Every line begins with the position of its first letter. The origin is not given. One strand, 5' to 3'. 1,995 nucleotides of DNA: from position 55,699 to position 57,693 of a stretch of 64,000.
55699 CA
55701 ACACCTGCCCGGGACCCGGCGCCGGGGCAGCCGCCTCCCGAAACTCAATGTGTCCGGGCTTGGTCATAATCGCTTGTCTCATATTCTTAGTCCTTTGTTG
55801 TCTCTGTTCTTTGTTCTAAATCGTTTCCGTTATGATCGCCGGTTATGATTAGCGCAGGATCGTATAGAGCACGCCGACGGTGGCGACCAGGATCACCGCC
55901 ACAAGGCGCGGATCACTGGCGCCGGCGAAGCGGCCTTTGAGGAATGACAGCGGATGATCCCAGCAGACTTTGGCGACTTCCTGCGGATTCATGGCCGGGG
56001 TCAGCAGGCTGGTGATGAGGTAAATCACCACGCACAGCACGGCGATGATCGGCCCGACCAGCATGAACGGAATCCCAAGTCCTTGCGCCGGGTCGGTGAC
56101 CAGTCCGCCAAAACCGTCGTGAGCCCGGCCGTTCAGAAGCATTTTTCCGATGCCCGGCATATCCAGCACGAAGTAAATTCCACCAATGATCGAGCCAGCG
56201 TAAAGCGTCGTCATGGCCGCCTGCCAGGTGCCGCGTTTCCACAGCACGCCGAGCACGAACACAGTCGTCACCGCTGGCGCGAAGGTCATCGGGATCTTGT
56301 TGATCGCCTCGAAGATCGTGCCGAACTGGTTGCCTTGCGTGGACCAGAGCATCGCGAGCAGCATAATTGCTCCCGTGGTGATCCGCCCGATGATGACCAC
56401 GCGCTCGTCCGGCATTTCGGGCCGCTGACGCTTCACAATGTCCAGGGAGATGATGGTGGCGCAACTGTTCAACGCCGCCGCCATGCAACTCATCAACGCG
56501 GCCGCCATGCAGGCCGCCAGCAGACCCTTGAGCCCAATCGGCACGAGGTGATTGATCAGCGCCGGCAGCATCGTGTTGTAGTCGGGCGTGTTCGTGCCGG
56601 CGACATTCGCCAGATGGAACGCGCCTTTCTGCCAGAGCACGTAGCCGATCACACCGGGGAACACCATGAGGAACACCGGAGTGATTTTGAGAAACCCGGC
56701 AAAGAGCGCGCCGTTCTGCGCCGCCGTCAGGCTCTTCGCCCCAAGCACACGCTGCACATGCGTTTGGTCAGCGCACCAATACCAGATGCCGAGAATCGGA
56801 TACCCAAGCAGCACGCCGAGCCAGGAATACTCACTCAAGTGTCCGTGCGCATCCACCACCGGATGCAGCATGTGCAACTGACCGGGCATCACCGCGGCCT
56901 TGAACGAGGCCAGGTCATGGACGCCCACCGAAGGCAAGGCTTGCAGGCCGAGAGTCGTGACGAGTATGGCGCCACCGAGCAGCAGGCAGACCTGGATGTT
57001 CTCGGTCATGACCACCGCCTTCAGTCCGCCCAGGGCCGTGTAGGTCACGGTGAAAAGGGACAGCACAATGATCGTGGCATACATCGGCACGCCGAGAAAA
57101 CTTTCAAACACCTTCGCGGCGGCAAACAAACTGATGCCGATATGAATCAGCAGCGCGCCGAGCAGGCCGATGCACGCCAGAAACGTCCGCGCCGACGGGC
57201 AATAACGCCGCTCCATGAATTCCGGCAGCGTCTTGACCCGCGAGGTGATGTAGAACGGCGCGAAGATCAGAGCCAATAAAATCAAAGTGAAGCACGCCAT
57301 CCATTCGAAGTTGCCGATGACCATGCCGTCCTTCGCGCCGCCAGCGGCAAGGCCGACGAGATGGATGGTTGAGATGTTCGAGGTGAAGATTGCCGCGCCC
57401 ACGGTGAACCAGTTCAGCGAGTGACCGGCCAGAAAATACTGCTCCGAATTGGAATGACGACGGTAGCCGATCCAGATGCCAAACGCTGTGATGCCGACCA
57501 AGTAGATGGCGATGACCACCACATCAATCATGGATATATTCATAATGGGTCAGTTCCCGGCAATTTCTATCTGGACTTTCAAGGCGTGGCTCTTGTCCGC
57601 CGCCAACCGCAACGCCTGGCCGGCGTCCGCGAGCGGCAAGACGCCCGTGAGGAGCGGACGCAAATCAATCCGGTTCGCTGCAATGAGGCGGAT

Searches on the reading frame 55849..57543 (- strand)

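Call 85: search_protein_families(library=pfam, max_evalue=0.00001, proteins=[window:55849-57543:-])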
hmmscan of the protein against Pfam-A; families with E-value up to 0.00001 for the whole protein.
window:55849-57543:- (564 aa): 1 family
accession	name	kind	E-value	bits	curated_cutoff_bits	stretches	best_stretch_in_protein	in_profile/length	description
PF00474.23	SSF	-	3e-65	221.1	22.8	1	36-450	1-406/406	Sodium:solute symporter family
